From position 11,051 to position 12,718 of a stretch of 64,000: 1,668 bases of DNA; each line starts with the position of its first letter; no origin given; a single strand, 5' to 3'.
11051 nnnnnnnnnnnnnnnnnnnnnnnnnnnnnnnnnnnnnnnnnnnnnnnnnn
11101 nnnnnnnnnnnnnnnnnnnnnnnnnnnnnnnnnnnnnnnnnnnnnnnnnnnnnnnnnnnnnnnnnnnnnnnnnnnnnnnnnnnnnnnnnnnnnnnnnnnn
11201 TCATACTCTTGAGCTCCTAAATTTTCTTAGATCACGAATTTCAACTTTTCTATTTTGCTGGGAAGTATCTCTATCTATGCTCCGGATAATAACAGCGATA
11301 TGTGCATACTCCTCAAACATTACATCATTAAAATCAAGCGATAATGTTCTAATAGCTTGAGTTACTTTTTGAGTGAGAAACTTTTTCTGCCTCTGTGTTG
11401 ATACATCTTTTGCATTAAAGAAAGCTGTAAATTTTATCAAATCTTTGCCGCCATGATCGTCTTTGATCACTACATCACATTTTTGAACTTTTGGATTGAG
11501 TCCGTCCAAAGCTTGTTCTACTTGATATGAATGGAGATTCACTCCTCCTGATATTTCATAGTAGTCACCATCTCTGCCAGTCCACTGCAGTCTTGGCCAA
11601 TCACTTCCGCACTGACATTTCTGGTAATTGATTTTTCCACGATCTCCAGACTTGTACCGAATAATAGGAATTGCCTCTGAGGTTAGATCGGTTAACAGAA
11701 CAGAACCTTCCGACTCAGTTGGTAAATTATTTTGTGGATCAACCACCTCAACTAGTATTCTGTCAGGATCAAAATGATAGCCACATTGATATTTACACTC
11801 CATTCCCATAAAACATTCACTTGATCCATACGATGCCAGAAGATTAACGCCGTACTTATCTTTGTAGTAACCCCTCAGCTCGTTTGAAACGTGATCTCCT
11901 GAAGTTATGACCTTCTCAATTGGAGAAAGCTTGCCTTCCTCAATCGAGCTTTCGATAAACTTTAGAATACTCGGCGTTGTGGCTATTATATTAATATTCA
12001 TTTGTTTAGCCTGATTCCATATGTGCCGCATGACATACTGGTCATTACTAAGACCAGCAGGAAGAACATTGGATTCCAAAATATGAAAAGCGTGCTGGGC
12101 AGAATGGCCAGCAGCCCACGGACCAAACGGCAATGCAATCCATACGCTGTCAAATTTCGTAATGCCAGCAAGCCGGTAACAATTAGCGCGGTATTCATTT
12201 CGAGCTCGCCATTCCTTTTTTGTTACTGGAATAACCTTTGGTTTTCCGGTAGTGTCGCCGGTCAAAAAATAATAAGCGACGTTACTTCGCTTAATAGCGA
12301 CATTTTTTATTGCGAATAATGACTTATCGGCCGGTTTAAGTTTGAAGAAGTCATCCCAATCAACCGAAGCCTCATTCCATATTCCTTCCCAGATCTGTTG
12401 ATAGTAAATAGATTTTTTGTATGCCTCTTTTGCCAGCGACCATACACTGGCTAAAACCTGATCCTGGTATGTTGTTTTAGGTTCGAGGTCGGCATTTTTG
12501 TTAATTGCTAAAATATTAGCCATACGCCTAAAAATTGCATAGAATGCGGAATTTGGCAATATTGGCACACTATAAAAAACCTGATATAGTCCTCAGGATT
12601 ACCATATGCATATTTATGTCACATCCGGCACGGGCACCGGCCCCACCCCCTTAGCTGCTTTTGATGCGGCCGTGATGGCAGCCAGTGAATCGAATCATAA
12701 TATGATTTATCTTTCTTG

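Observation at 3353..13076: Candidate undescribed polyamine / guanidino-amine tailoring pathway (7-gene overlapping operon plus divergent and flanking genes)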

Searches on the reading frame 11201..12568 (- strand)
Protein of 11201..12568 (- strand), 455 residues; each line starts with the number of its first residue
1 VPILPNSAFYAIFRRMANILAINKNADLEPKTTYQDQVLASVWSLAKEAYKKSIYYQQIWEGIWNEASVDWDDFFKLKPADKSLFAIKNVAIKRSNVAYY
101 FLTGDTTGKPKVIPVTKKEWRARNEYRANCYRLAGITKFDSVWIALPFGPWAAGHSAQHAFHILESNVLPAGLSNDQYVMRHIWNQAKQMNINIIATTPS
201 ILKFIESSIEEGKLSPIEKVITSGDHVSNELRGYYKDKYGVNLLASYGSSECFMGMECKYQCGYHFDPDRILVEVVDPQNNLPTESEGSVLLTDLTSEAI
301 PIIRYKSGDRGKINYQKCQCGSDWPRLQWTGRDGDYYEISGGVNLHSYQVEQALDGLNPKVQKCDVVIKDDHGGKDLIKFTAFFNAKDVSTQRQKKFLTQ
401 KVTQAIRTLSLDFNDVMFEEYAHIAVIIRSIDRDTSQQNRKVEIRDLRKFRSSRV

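Call 4: search_protein_families(library=pfam, proteins=[window:11201-12568:-], max_evalue=0.01)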
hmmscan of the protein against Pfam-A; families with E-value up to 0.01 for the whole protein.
window:11201-12568:- (455 aa): 1 family
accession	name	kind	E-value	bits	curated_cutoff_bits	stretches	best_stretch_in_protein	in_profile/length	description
PF00501.34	AMP-binding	-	1.8e-11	43.9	29.9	1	74-258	151-329/384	AMP-binding enzyme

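Call 5: search_protein_families(library=ncbifam, proteins=[window:11201-12568:-], max_evalue=0.01)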
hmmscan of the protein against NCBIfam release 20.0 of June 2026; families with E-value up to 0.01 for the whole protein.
window:11201-12568:- (455 aa): 18 families
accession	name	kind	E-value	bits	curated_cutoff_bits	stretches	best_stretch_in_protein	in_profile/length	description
NF041878.1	paak_haloarch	equivalog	1.5e-32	112.8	700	1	90-381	75-371/427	phenylacetate--CoA ligase PaaK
NF045666.1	DVU1553_fam_AMP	equivalog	1.3e-31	109.9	300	1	34-329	23-326/331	DVU_1553 family AMP-dependent CoA ligase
NF053551.1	FlxY_rubin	equivalog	2.1e-25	89.3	520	1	49-398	24-388/424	flexirubin biosynthesis putative acyl-CoA ligase FlxY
TIGR02155.1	PA_CoA_ligase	equivalog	3.1e-22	78.7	646.3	1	85-419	65-403/422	phenylacetate--CoA ligase PaaK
NF041217.1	BagE_FevW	exception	8.3e-20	71.1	800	1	85-352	59-329/424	bagremycin/ferroverdin synthetase BagE/FevW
TIGR03335.1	F390_ftsA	equivalog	4.9e-16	58.5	458.7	1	78-354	71-349/445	coenzyme F390 synthetase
NF004837.0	PRK06187.1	subfamily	1.6e-12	46.5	476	1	70-252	147-323/531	long-chain-fatty-acid--CoA ligase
NF005714.0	PRK07529.1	subfamily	7.3e-12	44.4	632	1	64-260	190-383/640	acyl-CoA synthetase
NF005676.0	PRK07470.1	equivalog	2.2e-08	33.2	774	1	87-252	168-330/544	acyl-CoA synthetase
TIGR01733.1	AA-adenyl-dom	subfamily_domain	1.1e-07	31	317.4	1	92-258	117-279/409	amino acid adenylation domain-containing protein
TIGR01923.1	menE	equivalog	1.1e-07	31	330.15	1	331-402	346-414/442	o-succinylbenzoate--CoA ligase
TIGR02304.1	aden_form_hyp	equivalog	1.9e-07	30.4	251.9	1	188-337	184-330/430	F390 synthetase-related protein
NF047394.1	AcylCoAsynMbcS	equivalog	8.1e-07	28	850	1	56-446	133-518/525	acyl-CoA synthetase MbcS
NF053567.1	HBDA_AROS1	equivalog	4.2e-05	22.1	1000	1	87-253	163-325/523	3-hydroxybenzoate--CoA ligase HbdA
NF005801.1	PRK07656.1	equivalog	6.7e-05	21.7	657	1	66-258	135-324/500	FadD3 family acyl-CoA ligase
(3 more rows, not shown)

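Call 23: search_solved_structures(query=window:11201-12568:-, max_evalue=0.001)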
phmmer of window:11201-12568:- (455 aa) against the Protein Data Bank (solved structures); distinct sequences matched with E-value up to 0.001: 8.
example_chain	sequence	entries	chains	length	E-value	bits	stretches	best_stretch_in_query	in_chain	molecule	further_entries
9s3l_A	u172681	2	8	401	8.8e-21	77.6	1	70-343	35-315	Phenylacetate-CoA ligase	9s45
4r1l_A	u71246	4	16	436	2.8e-20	75.9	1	53-354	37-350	Phenylacetate-coenzyme A ligase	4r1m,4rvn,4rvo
2y27_A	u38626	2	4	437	2.3e-16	63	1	85-354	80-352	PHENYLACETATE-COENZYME A LIGASE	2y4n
6wuq_A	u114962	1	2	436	6.4e-15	58.2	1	84-346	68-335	AjiA1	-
6siw_A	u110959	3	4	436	1.5e-14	57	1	86-340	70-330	PaaK-like ligase (AMP-dependent synthetase and ligase) | AMP-dependent synthetase and ligase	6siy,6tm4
6siw_B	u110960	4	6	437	1.5e-14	57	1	86-340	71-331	PaaK-like ligase (AMP-dependent synthetase and ligase) | AMP-dependent synthetase and ligase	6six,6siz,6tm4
2y4o_A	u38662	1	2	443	3.1e-14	56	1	88-359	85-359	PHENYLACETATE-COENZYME A LIGASE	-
6hdw_A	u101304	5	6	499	7.8e-08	34.9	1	90-359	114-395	2-hydroxyisobutyryl-CoA synthetase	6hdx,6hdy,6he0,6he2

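Call 62: find_homologous_proteins(query=window:11201-12523:-, max_evalue=1e-10)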
Query window:11201-12523:- (440 aa): 469 proteins with E <= 1e-10 among 4051 candidates; the best 120 are listed.
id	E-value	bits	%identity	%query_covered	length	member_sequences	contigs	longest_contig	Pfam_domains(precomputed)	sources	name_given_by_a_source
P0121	0.0e+0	1021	100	100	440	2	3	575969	PF00501.35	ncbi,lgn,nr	ncbi:MAG: phenylacetate--CoA ligase family protein [Candidatus Andersenbacteria bacterium]|nr:phenyl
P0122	1.2e-240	817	79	100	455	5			-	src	-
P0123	2.9e-229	779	75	100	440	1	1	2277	PF00501.35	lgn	-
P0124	3.9e-228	776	74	100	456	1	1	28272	PF00501.35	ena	-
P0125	2.9e-178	611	60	96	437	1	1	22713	PF00501.35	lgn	-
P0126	1.9e-168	579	58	95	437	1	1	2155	PF00501.35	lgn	-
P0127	3.6e-166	572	56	96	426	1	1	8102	PF00501.35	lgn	-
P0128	2.5e-148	513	52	95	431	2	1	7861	PF00501.35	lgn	-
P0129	1.3e-72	263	35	90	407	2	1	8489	PF00501.35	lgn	-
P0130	3.0e-72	262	35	90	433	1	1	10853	PF00501.35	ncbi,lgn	-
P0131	6.9e-70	254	36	89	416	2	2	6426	PF00501.35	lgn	-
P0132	2.5e-56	210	34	81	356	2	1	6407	PF00501.35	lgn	-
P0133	4.7e-54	202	31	90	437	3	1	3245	PF00501.35,PF14535.13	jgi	-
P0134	3.3e-30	124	29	79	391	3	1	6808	PF00501.35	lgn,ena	-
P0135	5.2e-30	123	26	74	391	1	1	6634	PF00501.35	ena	-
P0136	3.2e-26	110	29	70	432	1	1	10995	PF00501.35,PF14535.13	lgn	-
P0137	1.8e-25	108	27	75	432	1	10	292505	PF00501.35,PF14535.13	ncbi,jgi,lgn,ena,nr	ncbi:MAG: phenylacetate--CoA ligase [Clostridiaceae bacterium BRH_c20a]|nr:MAG: phenylacetate--CoA l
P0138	7.4e-25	106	30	60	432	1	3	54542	PF00501.35,PF14535.13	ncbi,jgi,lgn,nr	ncbi:MAG: phenylacetate--CoA ligase [Peptococcaceae bacterium BICA1-8]|nr:MAG: phenylacetate--CoA li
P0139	2.1e-24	104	27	73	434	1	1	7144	PF00501.35,PF14535.13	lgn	-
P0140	3.2e-22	97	26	76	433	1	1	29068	PF00501.35,PF14535.13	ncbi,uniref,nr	ncbi:phenylacetate--CoA ligase family protein [Methanogenium sp. MK-MG]|uniref:phenylacetate--CoA li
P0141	3.5e-22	97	30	60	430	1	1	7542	PF00501.35,PF14535.13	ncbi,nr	ncbi:MAG: phenylacetate--CoA ligase [bacterium]|nr:phenylacetate--CoA ligase [bacterium]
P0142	1.0e-21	96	31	57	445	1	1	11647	PF00501.35,PF14535.13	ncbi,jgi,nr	ncbi:MAG TPA: phenylacetate--CoA ligase [Planctomycetota bacterium]|nr:phenylacetate--CoA ligase [Pl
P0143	1.4e-21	95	31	57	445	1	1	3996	PF00501.35,PF14535.13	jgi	-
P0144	1.6e-21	95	30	58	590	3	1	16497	PF05893.20,PF00501.35,PF14535.13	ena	-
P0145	2.0e-21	95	24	94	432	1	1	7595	PF00501.35,PF14535.13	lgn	-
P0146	3.2e-21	94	29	61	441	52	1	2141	PF00501.35,PF14535.13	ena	-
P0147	5.5e-21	93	29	57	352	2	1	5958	PF00501.35,PF14535.13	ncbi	-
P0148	6.7e-21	93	25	96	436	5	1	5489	PF00501.35,PF14535.13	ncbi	-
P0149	7.3e-21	93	28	65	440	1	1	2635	PF00501.35,PF14535.13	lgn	-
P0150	1.4e-20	92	27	71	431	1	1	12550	PF00501.35,PF14535.13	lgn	-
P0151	1.9e-20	91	28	65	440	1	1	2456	PF00501.35,PF14535.13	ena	-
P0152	2.7e-20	91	26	61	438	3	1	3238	PF00501.35,PF14535.13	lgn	-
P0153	2.9e-20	91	30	60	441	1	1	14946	PF00501.35,PF14535.13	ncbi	-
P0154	4.3e-20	90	27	60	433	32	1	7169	PF00501.35,PF14535.13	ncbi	-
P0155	8.0e-20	89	27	76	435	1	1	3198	PF00501.35,PF14535.13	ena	-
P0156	8.7e-20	89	24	92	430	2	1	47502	PF00501.35,PF14535.13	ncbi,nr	ncbi:MAG: phenylacetate--CoA ligase [Clostridia bacterium]|nr:phenylacetate--CoA ligase [Clostridia 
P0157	9.9e-20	89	28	61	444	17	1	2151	PF00501.35,PF14535.13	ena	-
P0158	1.5e-19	88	28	57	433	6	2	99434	PF00501.35,PF14535.13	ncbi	-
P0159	1.5e-19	88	28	65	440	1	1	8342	PF00501.35,PF14535.13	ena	-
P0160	1.5e-19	88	27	74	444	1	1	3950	PF00501.35,PF14535.13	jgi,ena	-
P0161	1.6e-19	88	26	74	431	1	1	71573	PF00501.35,PF14535.13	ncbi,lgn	-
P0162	1.6e-19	88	28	61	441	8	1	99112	PF00501.35,PF14535.13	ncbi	-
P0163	2.1e-19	88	28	67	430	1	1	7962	PF00501.35,PF14535.13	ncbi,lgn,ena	-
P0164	2.5e-19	88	29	61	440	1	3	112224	PF00501.35,PF14535.13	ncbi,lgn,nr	ncbi:MAG: phenylacetate--CoA ligase [Lentisphaeria bacterium]|nr:phenylacetate--CoA ligase [Lentisph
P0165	2.5e-19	88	27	65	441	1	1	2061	PF00501.35,PF14535.13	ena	-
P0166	3.2e-19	87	28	62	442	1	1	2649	PF00501.35,PF14535.13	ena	-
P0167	3.2e-19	87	25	71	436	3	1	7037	PF04443.18,PF00501.35,PF14535.13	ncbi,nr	ncbi:MAG: phenylacetate--CoA ligase [Armatimonadetes bacterium]|nr:phenylacetate--CoA ligase [Candid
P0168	3.7e-19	87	29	57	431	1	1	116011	PF00501.35,PF14535.13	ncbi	-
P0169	3.9e-19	87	26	74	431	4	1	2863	PF00501.35,PF14535.13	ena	-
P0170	4.2e-19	87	27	60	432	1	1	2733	PF00501.35,PF14535.13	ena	-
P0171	4.7e-19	87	24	81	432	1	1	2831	PF00501.35,PF14535.13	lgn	-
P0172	5.2e-19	87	27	66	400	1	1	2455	PF00501.35,PF14535.13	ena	-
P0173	6.4e-19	86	27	66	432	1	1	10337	PF00501.35,PF14535.13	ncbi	-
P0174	6.4e-19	86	27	66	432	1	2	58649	PF00501.35,PF14535.13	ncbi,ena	-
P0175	6.8e-19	86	27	66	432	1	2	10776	PF00501.35,PF14535.13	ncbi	-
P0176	1.3e-18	85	28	60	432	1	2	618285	PF00501.35,PF14535.13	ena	-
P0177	1.9e-18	85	27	66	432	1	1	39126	PF00501.35,PF14535.13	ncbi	-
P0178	2.1e-18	85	28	60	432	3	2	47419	PF00501.35,PF14535.13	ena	-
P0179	3.2e-18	84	26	73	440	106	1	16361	PF00501.35,PF14535.13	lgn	-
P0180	7.2e-18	83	25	75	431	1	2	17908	PF00501.35,PF14535.13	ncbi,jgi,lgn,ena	-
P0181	7.4e-18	83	23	96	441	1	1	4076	PF00501.35,PF14535.13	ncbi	-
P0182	8.4e-18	83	25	61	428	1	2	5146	PF04443.18,PF00501.35,PF14535.13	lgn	-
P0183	8.8e-18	83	30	60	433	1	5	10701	PF00501.35,PF14535.13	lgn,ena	-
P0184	1.3e-17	82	30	60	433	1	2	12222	PF04443.18,PF00501.35,PF14535.13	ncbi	-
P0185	1.3e-17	82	25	74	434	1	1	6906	PF00501.35,PF14535.13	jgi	-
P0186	1.3e-17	82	25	90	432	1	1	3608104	PF00501.35,PF14535.13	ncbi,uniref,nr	ncbi:phenylacetate-CoA ligase [Desulforamulus reducens MI-1]|uniref:Phenylacetate-coenzyme A ligase 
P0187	1.7e-17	82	25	74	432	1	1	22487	PF00501.35,PF14535.13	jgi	jgi:phenylacetate-CoA ligase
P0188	2.4e-17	81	29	60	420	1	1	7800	PF04443.18,PF00501.35,PF14535.13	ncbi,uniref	ncbi:phenylacetate--CoA ligase family protein, partial [Sedimenticola selenatireducens]|uniref:pheny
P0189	2.5e-17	81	25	74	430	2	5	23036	PF00501.35,PF14535.13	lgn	-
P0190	2.6e-17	81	25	75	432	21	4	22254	PF00501.35,PF14535.13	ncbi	-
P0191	2.6e-17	81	29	60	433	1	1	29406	PF04443.18,PF00501.35,PF14535.13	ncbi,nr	ncbi:MAG: phenylacetate--CoA ligase [Sedimenticola sp.]|nr:phenylacetate--CoA ligase [Sedimenticola 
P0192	2.7e-17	81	29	60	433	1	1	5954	PF04443.18,PF00501.35,PF14535.13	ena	-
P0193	3.3e-17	81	25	72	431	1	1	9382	PF00501.35,PF14535.13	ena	-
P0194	3.4e-17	81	25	76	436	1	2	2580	PF04443.18,PF00501.35,PF14535.13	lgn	-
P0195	3.6e-17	81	29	60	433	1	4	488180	PF04443.18,PF00501.35,PF14535.13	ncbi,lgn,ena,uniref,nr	ncbi:MAG: phenylacetate--CoA ligase [Sedimenticola sp.]|uniref:Phenylacetate-coenzyme A ligase n=1 T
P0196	3.7e-17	81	29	60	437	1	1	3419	PF00501.35,PF14535.13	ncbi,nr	ncbi:MAG: phenylacetate--CoA ligase [Sedimenticola sp.]|nr:phenylacetate--CoA ligase [Sedimenticola 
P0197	3.7e-17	81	24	75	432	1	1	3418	PF00501.35,PF14535.13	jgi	-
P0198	3.7e-17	81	27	62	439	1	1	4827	PF00501.35,PF14535.13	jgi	-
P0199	4.6e-17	80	30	60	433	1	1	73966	PF00501.35,PF14535.13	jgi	-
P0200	4.6e-17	80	30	60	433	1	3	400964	PF00501.35,PF14535.13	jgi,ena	-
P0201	4.6e-17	80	30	60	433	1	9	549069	PF04443.18,PF00501.35,PF14535.13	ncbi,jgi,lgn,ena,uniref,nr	ncbi:phenylacetate--CoA ligase family protein [Sedimenticola selenatireducens]|uniref:Phenylacetate-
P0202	4.8e-17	80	30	60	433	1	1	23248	PF04443.18,PF00501.35,PF14535.13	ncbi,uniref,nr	ncbi:phenylacetate--CoA ligase family protein [Sedimenticola sp.]|uniref:phenylacetate--CoA ligase f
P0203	5.2e-17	80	27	60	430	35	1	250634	PF00501.35,PF14535.13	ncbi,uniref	ncbi:phenylacetate--CoA ligase family protein [Sulfurimonas sp.]|uniref:phenylacetate--CoA ligase fa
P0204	5.4e-17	80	24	75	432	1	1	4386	PF00501.35,PF14535.13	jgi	jgi:phenylacetate-CoA ligase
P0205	5.5e-17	80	25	70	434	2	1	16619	PF00501.35,PF14535.13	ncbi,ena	-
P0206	6.8e-17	80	24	75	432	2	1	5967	PF00501.35,PF14535.13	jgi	jgi:phenylacetate-CoA ligase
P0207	6.9e-17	80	24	75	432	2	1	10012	PF00501.35,PF14535.13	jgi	jgi:phenylacetate-CoA ligase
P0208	1.1e-16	79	24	75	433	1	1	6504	PF00501.35,PF14535.13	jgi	jgi:phenylacetate-CoA ligase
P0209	1.1e-16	79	24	75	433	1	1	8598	PF00501.35,PF14535.13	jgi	jgi:phenylacetate-CoA ligase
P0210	1.1e-16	79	24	75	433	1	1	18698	PF00501.35,PF14535.13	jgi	jgi:phenylacetate-CoA ligase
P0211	1.5e-16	79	24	75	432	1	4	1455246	PF00501.35,PF14535.13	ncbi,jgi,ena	-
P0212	1.5e-16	79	30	60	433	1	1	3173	PF04443.18,PF00501.35,PF14535.13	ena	-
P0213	1.6e-16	78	31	60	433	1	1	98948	PF04443.18,PF00501.35,PF14535.13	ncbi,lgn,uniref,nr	ncbi:phenylacetate--CoA ligase family protein [Sedimenticola selenatireducens]|uniref:Phenylacetate-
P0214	1.9e-16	78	23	66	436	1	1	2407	PF00501.35,PF14535.13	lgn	-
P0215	2.0e-16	78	25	84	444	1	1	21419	PF00501.35,PF14535.13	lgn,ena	-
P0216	2.1e-16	78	24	73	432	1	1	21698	PF04443.18,PF00501.35,PF14535.13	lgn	-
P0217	2.2e-16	78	24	75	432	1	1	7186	PF00501.35,PF14535.13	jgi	jgi:phenylacetate-CoA ligase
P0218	3.0e-16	78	24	74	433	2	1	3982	PF00501.35,PF14535.13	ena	-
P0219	3.2e-16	77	25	74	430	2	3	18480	PF00501.35,PF14535.13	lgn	-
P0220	3.7e-16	77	26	71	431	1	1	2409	PF00501.35,PF14535.13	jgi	-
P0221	4.0e-16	77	27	56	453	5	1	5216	PF00501.35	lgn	-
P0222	5.0e-16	77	26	64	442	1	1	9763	PF00501.35,PF14535.13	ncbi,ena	-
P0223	5.2e-16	77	29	60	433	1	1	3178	PF04443.18,PF00501.35,PF14535.13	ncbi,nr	ncbi:MAG: phenylacetate--CoA ligase [Sedimenticola sp.]|nr:phenylacetate--CoA ligase [Sedimenticola 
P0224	5.3e-16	77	24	75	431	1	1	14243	PF00501.35,PF14535.13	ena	-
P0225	5.7e-16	77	25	76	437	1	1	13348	PF04443.18,PF00501.35,PF14535.13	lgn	-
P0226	6.9e-16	76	23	66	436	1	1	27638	PF00501.35,PF14535.13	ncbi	-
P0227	7.3e-16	76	25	64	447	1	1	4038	PF00501.35,PF14535.13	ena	-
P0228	8.8e-16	76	26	71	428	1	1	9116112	PF00501.35,PF14535.13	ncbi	ncbi:phenylacetate--CoA ligase PaaK [Amycolatopsis sp. TRM77291]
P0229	8.9e-16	76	24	72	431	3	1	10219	PF00501.35,PF14535.13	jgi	-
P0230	8.9e-16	76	26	69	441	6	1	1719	PF00501.35,PF14535.13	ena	-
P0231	9.8e-16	76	27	56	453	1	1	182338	PF00501.35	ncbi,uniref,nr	ncbi:AMP-binding protein [Halobacillus sp. HZG1]|uniref:phenylacetate--CoA ligase family protein n=1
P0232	1.4e-15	75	24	75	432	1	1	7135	PF00501.35,PF14535.13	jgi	-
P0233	1.5e-15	75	27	73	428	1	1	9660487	PF00501.35,PF14535.13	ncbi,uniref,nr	ncbi:phenylacetate--CoA ligase PaaK [Amycolatopsis sp. EV170708-02-1]|uniref:phenylacetate--CoA liga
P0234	2.2e-15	75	25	57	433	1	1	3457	PF00501.35,PF14535.13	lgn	-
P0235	2.3e-15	75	27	71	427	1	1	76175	PF00501.35,PF14535.13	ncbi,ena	-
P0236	2.4e-15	75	26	71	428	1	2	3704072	PF00501.35,PF14535.13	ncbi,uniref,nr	ncbi:phenylacetate--CoA ligase PaaK [Amycolatopsis roodepoortensis]|uniref:Phenylacetate-coenzyme A 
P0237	2.4e-15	75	26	80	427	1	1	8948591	PF00501.35,PF14535.13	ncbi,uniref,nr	ncbi:phenylacetate--CoA ligase PaaK [Amycolatopsis keratiniphila]|uniref:Phenylacetate-coenzyme A li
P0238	2.4e-15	75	26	80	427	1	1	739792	PF00501.35,PF14535.13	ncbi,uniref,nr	ncbi:phenylacetate--CoA ligase [Amycolatopsis sp. WAC 04169]|uniref:phenylacetate--CoA ligase PaaK n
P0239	2.4e-15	75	26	80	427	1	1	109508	PF00501.35,PF14535.13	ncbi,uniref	ncbi:phenylacetate--CoA ligase PaaK [Amycolatopsis keratiniphila]|uniref:phenylacetate--CoA ligase P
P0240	2.8e-15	74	26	80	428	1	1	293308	PF00501.35,PF14535.13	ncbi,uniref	ncbi:phenylacetate--CoA ligase PaaK [Amycolatopsis sp. lyj-108]|uniref:phenylacetate--CoA ligase Paa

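Call 63: find_encoding_contigs(protein=P0130, flank=10000, max_places=2)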
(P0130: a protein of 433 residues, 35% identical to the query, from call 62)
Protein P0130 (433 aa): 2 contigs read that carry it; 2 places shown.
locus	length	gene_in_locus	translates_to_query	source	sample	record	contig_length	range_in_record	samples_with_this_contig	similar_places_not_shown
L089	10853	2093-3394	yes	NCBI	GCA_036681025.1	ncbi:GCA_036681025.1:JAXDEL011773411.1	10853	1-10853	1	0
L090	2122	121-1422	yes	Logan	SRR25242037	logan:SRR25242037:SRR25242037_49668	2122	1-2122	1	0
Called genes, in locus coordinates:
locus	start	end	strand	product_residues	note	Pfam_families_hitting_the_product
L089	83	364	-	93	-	PF12441:CopG_antitoxin (weak)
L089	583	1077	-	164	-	PF05036:SPOR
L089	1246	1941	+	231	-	PF01728:FtsJ (weak), PF02353:CMAS (weak), PF05175:MTS, PF13489:Methyltransf_23, PF08241:Methyltransf_11, PF08242:Methyltransf_12, PF13649:Methyltransf_25, PF13847:Methyltransf_31, +1 more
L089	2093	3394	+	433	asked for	PF00501:AMP-binding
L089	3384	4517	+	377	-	PF00501:AMP-binding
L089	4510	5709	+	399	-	PF00391:PEP-utilizers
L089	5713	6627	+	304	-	PF01326:PPDK_N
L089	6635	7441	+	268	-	PF04909:Amidohydro_2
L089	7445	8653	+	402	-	PF00155:Aminotran_1_2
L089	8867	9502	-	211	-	PF03575:Peptidase_S51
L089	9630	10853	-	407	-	?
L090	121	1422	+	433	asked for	PF00501:AMP-binding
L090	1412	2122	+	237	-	?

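Call 64: find_encoding_contigs(protein=P0129, flank=10000, max_places=2)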
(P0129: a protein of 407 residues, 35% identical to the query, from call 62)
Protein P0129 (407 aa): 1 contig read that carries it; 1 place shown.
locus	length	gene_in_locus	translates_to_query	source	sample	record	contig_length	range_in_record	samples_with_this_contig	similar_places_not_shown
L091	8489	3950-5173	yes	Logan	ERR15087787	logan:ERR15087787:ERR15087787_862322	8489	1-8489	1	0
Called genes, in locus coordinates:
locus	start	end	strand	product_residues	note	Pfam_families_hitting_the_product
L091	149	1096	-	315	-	-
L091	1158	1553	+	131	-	PF02675:AdoMet_dc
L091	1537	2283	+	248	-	PF17284:Spermine_synt_N, PF05175:MTS (weak), PF01564:Spermine_synth, PF13649:Methyltransf_25 (weak)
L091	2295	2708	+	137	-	PF02675:AdoMet_dc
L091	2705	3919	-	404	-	PF00155:Aminotran_1_2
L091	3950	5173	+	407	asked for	PF00501:AMP-binding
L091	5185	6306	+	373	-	PF00501:AMP-binding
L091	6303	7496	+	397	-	PF00391:PEP-utilizers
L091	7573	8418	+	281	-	PF01326:PPDK_N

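Call 65: find_encoding_contigs(protein=P0128, flank=10000, max_places=2)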
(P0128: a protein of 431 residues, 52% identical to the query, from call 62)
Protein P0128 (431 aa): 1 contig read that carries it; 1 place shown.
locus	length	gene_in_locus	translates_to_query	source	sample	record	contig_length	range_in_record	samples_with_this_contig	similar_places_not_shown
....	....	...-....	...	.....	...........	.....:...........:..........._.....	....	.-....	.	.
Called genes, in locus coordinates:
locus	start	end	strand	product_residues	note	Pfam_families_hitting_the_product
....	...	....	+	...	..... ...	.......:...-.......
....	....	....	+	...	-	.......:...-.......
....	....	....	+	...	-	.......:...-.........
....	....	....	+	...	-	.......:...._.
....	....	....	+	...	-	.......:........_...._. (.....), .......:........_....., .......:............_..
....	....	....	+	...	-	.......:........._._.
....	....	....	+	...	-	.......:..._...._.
